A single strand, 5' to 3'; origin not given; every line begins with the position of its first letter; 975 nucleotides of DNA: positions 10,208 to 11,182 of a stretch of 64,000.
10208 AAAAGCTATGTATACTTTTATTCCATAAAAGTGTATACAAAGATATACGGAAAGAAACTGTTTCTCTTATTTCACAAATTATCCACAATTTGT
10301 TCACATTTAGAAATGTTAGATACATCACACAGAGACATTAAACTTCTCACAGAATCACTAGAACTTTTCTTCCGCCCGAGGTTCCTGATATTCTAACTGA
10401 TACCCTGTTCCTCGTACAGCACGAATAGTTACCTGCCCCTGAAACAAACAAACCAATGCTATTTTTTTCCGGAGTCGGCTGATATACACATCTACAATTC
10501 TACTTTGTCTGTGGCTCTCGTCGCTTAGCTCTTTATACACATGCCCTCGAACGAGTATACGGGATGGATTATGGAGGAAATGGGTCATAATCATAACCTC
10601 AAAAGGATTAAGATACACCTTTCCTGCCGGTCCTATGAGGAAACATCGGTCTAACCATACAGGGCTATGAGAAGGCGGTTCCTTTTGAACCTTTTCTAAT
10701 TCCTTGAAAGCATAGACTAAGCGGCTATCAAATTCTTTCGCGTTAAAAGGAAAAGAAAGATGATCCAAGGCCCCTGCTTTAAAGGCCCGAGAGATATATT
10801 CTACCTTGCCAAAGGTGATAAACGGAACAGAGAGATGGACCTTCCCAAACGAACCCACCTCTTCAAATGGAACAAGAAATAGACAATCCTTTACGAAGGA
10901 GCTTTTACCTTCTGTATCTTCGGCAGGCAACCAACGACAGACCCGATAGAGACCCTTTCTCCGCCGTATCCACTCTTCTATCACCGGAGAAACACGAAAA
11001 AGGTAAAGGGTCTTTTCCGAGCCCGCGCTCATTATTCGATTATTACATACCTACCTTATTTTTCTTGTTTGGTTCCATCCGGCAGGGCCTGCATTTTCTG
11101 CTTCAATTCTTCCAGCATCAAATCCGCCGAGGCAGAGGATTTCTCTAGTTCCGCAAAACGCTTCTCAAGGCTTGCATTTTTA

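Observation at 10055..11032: Aspartate-less OmpR-family regulator next to two 30-bp operator-like direct repeats whose cores are perfect DnaA-box 9-mers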

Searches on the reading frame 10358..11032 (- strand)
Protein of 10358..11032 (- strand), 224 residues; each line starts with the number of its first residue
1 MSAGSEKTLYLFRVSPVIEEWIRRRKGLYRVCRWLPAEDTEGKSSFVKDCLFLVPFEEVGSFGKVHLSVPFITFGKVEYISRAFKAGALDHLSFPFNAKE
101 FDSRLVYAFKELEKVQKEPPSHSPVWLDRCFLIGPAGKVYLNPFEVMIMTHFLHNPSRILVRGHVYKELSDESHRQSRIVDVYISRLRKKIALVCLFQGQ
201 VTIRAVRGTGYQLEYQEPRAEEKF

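Call 6: search_protein_families(library=pfam, proteins=[window:10358-11032:-], max_evalue=0.1)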
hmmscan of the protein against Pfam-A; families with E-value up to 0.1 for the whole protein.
window:10358-11032:- (224 aa): 1 family
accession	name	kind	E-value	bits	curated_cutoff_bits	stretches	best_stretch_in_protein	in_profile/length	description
PF00486.34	Trans_reg_C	-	3.4e-12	46.7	26.2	1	139-213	4-77/77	Transcriptional regulatory protein, C terminal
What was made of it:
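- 10358..11032 (-): Pseudo-receiver (aspartate-less) OmpR/PhoB-type regulator, 224 aa. It is the last gene of a STAS-CesT/YbjN-PspA-regulator operon. Pfam finds Trans_reg_C only (call 6).
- Checked: The ORF at 10358-11032 (-) encodes 224 aa. Pfam finds only Trans_reg_C (residues 139-213, E 3.4e-12) and no Response_reg, even at E 0.1 (call 6).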

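Call 7: search_protein_families(library=ncbifam, proteins=[window:10358-11032:-], max_evalue=0.1)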
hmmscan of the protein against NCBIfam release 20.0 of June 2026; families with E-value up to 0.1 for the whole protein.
window:10358-11032:- (224 aa): 28 families (the best 25 are shown)
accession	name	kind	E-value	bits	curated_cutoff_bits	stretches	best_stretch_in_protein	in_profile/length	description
NF012023.0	PRK15479.1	equivalog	9.2e-11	41.7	337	1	81-217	88-221/224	transcriptional regulator TctD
TIGR02154.1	PhoB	equivalog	3.1e-10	39.7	296.2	1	83-213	94-225/226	phosphate regulon transcriptional regulator PhoB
NF045944.1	ResRegRpaBCyano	equivalog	4.1e-09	36.1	330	1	83-213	86-227/229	response regulator transcription factor RpaB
NF041733.1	resp_reg_CseB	equivalog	5.4e-09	35.7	350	1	138-214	157-227/228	two-component system response regulator CseB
NF040689.1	MtrAB_MtrA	equivalog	3.7e-08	33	300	1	80-212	84-217/219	MtrAB system response regulator MtrA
NF008078.0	PRK10816.1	equivalog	5.6e-08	32.6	336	1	83-214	90-221/223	two-component system response regulator PhoP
NF007982.1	PRK10710.1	equivalog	5.7e-08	32.6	380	1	75-216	86-230/235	envelope stress response regulator BaeR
NF008378.0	PRK11173.1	equivalog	8.8e-08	31.8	334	1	86-212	95-231/238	two-component system response regulator ArcA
NF053854.1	RespRegPhoBBctds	equivalog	5.1e-07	29.3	270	1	82-212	88-223/225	two-component system response regulator PhoB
NF041734.1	resp_reg_RppA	equivalog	5.4e-07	29.2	250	1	83-214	92-228/229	two-component system response regulator RppA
NF008296.0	PRK11083.1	equivalog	5.8e-07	29.1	273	1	85-215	94-227/228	two-component system response regulator CreB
NF007546.0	PRK10161.1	equivalog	2.9e-06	27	471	1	74-213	85-225/229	phosphate response regulator transcription factor PhoB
NF051850.1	RespRegRprY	equivalog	5.3e-06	26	370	1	76-215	87-228/234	response regulator transcription factor RprY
NF012227.0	AdeR_RR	equivalog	1.1e-05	25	340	1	145-214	171-237/239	efflux system response regulator transcription factor AdeR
NF010430.0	PRK13856.1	equivalog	8.6e-05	22.4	344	1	83-214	91-228/241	two-component response regulator VirG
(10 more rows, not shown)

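Call 8: find_homologous_proteins(query=window:10358-11032:-, max_evalue=0.001)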
Query window:10358-11032:- (224 aa): 4 proteins with E <= 0.001 among 131 candidates.
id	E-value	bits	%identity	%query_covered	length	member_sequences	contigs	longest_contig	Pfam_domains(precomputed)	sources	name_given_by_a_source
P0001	1.5e-134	465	91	100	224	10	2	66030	PF00486.35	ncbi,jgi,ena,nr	ncbi:MAG TPA: winged helix-turn-helix domain-containing protein [Termitinemataceae bacterium]|nr:win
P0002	4.6e-97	342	71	100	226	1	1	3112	PF00486.35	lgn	-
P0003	1.4e-83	298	63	100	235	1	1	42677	PF00486.35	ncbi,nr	ncbi:MAG: winged helix-turn-helix domain-containing protein [Treponemataceae bacterium]|nr:winged he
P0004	2.6e-4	39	31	67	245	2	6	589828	PF00486.35,PF00072.31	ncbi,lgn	ncbi:MAG: response regulator transcription factor [Sedimenticolaceae bacterium]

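Call 9: find_encoding_contigs(protein=P0001, flank=6000, max_places=4)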
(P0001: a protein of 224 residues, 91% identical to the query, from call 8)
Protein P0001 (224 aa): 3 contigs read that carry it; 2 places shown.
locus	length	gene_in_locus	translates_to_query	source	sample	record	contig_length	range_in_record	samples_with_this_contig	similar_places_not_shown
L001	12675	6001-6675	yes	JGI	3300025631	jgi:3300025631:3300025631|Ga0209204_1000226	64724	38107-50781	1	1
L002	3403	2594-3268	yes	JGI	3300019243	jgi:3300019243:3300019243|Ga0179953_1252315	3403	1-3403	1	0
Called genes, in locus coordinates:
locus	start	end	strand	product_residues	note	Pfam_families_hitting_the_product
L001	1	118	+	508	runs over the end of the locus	PF22694:CtpB_N-like, PF00595:PDZ (weak), PF17820:PDZ_6, PF03572:Peptidase_S41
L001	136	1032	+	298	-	PF20260:PUA_4, PF04452:Methyltrans_RNA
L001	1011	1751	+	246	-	PF03808:Glyco_tran_WecG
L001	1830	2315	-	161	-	-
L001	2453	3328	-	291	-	PF00588:SpoU_methylase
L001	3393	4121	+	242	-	PF00106:adh_short, PF13561:adh_short_C2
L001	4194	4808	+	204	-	PF01740:STAS, PF13466:STAS_2 (weak)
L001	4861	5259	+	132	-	PF22550:CesT_Tir_1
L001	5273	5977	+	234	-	PF04012:PspA_IM30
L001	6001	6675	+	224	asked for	PF00486:Trans_reg_C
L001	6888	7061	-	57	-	-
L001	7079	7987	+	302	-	-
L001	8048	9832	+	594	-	-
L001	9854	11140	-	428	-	PF00275:EPSP_synthase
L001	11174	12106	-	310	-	PF00892:EamA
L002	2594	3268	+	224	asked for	PF00486:Trans_reg_C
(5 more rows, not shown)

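Call 10: find_encoding_contigs(protein=P0002, flank=6000, max_places=4)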
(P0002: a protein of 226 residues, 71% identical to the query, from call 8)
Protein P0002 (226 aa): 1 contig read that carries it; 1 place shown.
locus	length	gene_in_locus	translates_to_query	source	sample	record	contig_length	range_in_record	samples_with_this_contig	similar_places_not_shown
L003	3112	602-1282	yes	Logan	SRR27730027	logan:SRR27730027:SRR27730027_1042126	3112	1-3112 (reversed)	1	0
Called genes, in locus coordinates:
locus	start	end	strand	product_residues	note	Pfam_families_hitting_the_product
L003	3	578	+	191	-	?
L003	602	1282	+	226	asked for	PF00486:Trans_reg_C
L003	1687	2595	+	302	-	-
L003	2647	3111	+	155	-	?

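Call 11: find_encoding_contigs(protein=P0003, flank=6000, max_places=4)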
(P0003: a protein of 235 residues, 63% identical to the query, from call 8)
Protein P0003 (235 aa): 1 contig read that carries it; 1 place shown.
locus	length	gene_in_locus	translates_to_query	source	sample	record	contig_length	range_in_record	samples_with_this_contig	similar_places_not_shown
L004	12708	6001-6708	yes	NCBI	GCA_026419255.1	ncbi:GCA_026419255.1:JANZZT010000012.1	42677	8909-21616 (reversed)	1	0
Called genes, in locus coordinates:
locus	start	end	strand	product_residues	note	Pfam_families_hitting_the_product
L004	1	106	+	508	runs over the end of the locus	PF22694:CtpB_N-like, PF00595:PDZ (weak), PF17820:PDZ_6, PF03572:Peptidase_S41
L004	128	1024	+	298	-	PF20260:PUA_4, PF04452:Methyltrans_RNA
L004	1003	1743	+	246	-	PF03808:Glyco_tran_WecG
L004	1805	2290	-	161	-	-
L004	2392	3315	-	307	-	PF00588:SpoU_methylase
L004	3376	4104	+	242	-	PF00106:adh_short, PF13561:adh_short_C2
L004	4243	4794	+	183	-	PF01740:STAS, PF13466:STAS_2 (weak)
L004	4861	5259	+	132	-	PF22550:CesT_Tir_1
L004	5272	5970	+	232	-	PF04012:PspA_IM30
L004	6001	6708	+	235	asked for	PF00486:Trans_reg_C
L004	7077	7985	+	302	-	-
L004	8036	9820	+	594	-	-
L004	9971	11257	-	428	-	PF00275:EPSP_synthase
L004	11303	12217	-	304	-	PF00892:EamA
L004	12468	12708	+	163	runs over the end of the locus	PF02810:SEC-C (weak), PF17775:YchJ_M-like, PF02810:SEC-C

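Call 14: search_solved_structures(query=window:10358-11032:-, max_evalue=0.01, show_alignments=3)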
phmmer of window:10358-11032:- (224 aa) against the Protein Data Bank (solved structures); distinct sequences matched with E-value up to 0.01: 14.
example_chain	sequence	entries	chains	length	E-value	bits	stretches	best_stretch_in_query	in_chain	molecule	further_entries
4b09_A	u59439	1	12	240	1.4e-07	34.8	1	70-215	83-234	TRANSCRIPTIONAL REGULATORY PROTEIN BAER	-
5x5l_A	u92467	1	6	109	9.2e-06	28.8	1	143-214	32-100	AdeR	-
9yfa_A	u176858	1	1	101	2.1e-05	27.7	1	138-204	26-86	Response regulator protein CarR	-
2m1b_A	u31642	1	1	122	3.8e-05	26.8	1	133-211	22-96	Transcriptional regulatory protein, C terminal family protein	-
4kfc_A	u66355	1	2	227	0.00063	22.8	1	82-191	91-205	KDP operon transcriptional regulatory protein KdpE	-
4kny_A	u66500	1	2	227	0.00069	22.7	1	82-191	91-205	KDP operon transcriptional regulatory protein KdpE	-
2oqr_A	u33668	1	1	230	0.00078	22.5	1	84-214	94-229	Sensory transduction protein regX3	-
6lgq_D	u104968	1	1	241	0.00079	22.5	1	82-191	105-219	DNA-binding response regulator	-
2gwr_A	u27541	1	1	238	0.0015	21.6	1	82-212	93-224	DNA-binding response regulator mtrA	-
3t72_A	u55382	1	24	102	0.0041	20.2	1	139-213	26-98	Phosphate regulon transcriptional regulatory protein phoB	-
1qqi_A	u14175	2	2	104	0.0043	20.1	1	139-213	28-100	PHOSPHATE REGULON TRANSCRIPTIONAL REGULATORY PROTEIN PHOB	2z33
1gxp_A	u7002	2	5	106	0.0044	20.1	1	139-213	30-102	PHOSPHATE REGULON TRANSCRIPTIONAL REGULATORY PROTEIN | PHOSPHATE REGULON TRANSCRIPTIONAL REGULATORY PROTEIN PHOB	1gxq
3q9v_A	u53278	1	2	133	0.0055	19.8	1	138-213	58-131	DNA-binding response regulator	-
1p2f_A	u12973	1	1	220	0.0079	19.2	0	78-192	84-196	Response Regulator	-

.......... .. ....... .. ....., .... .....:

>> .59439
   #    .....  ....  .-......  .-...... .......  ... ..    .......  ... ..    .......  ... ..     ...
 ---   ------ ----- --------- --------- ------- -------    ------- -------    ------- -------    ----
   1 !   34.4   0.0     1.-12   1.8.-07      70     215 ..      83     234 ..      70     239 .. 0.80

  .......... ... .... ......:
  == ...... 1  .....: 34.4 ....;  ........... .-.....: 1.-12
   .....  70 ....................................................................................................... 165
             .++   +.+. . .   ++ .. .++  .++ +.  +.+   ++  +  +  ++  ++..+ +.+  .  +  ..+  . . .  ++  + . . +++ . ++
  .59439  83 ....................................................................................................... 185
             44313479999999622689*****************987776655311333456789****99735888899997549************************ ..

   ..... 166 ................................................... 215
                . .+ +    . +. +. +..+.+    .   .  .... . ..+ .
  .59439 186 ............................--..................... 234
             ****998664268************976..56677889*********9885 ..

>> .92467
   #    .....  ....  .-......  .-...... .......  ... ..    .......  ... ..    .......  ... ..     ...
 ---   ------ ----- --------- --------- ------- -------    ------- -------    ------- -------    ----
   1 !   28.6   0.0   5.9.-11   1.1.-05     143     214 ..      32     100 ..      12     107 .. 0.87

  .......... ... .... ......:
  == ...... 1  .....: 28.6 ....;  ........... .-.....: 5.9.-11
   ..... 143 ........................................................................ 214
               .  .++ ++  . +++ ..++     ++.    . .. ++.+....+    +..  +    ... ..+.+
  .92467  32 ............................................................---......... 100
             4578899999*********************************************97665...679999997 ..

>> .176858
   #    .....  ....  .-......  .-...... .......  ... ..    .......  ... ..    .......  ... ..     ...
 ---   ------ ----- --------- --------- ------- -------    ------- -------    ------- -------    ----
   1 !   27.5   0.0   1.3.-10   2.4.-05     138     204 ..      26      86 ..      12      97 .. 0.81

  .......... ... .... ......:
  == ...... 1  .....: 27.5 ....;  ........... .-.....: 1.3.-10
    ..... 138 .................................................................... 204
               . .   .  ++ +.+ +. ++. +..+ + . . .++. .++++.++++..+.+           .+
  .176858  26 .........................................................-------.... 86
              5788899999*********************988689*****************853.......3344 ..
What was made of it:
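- On OmpR/PhoB-family response regulator (canonical, phosphorylatable): PDB hits to BaeR, AdeR and PhoB effector domains (call 14).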

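Call 26: predict_structure(alignment_id=A2)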
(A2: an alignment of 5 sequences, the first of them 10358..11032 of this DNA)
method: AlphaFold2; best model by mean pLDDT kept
length: 224 residues; sequences in the alignment: 5
mean_pLDDT: 63.5   pTM: 0.48
mean pLDDT of the five models: 63.5, 57.0, 55.7, 55.1, 54.8
residues with pLDDT >= 90: 6; 70-90: 81; 50-70: 86; < 50: 51
segments of 3 or more residues with pLDDT < 50: 1-4, 37-47, 64-68, 76-94, 119-122, 218-224
pLDDT, mean of each block of 10 residues (from residue 1): 56 68 72 53 43 64 51 49 44 54 72 58 62 67 83 77 63 60 89 69 85 70 32
secondary structure, 60 per line:
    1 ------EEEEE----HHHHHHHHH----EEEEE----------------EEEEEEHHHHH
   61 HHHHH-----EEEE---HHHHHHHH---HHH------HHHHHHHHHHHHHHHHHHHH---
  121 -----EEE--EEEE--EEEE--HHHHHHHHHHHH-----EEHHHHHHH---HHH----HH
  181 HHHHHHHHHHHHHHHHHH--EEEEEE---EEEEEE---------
elements in order: E7-11 H16-24 E29-33 E50-55 H56-65 E71-74 H78-85 H98-117 E126-128 E131-134 E137-140 H143-154 H162-168 H179-198 E201-206 E210-215
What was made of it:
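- Checked: The AF2 model has low confidence (pLDDT 63.5) but shows receiver-like beta/alpha elements followed by a wHTH (call 26).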

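Call 27: search_protein_representatives(protein=window:10358-11032:-)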
Query: 224 residues. Proteins with E-value up to 0.001 (for the whole library): 390; up to 1e-10: 2; up to 1e-30: 1. The best 150 are listed.
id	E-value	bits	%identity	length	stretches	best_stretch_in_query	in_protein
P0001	4.6e-135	464.8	91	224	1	1-223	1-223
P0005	2.6e-12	63.4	31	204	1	8-213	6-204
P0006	1.5e-10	57.6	32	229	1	50-216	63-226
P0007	1.6e-10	57.5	32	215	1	51-213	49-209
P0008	5.6e-10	55.7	31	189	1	50-212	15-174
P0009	8.8e-10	55.1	28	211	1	51-217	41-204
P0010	1.0e-09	54.9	27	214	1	52-212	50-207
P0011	3.0e-09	53.4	32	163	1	52-212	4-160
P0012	3.7e-09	53.1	32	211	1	59-214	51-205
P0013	5.9e-09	52.4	30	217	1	65-214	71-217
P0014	8.9e-09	51.8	33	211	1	68-213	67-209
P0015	9.3e-09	51.8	30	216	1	49-214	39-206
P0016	1.1e-08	51.6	34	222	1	70-214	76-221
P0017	2.1e-08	50.6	32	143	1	72-213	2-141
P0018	2.9e-08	50.1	32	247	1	66-214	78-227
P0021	6.3e-08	49.0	26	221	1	34-214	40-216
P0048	1.3e-06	44.8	28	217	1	3-212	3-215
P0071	3.6e-06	43.3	27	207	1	17-213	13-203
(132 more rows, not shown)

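Call 32: list_cluster_members(proteins=[P0005, P0006, P0007, P0009, P0010, P0012, P0015, P0021, P0048, P0071])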
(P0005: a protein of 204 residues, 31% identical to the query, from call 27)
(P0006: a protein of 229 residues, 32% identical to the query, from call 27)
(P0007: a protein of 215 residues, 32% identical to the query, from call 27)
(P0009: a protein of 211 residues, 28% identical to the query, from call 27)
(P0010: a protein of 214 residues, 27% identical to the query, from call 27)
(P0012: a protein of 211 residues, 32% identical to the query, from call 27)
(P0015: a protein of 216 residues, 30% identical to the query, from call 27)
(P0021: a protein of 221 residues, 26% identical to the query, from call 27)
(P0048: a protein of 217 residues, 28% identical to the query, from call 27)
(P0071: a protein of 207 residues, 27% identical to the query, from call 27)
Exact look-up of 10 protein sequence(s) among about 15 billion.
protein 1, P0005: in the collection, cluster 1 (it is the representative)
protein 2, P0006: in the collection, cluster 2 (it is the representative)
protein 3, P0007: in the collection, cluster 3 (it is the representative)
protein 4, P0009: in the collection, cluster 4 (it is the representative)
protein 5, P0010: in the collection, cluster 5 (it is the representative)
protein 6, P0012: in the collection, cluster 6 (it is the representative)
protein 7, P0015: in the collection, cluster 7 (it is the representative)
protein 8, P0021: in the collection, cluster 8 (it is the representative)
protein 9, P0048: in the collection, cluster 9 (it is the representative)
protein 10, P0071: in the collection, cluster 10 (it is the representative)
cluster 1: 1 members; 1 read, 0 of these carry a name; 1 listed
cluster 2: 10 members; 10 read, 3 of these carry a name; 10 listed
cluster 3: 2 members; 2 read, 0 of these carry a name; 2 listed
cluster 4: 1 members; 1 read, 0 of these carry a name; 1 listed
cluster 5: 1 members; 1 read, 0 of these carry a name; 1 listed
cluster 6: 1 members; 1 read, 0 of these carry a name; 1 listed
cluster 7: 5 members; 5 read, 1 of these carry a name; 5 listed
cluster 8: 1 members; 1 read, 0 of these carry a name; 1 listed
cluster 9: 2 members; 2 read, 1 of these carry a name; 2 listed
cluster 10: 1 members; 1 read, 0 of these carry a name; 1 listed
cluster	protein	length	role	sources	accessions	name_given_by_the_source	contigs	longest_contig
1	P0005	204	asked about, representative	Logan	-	-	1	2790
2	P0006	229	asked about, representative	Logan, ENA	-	-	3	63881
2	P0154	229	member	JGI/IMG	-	hypothetical protein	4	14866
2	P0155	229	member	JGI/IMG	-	hypothetical protein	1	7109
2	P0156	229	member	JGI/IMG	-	hypothetical protein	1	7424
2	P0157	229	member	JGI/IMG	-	-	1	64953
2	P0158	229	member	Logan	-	-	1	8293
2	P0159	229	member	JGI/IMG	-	-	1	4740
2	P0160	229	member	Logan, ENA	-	-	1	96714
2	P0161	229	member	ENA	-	-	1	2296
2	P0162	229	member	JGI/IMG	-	-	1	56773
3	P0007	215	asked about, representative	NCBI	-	-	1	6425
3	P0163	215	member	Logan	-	-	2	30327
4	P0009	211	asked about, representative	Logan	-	-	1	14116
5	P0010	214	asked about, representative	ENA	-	-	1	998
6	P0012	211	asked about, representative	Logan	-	-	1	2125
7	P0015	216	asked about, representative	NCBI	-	-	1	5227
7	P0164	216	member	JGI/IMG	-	hypothetical protein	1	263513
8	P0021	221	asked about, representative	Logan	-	-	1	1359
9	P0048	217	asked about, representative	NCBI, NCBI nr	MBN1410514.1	MAG: response regulator transcription factor [Spirochaetales bacterium] | response regulator transcription factor [Spirochaetales bacterium]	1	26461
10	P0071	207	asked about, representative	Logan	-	-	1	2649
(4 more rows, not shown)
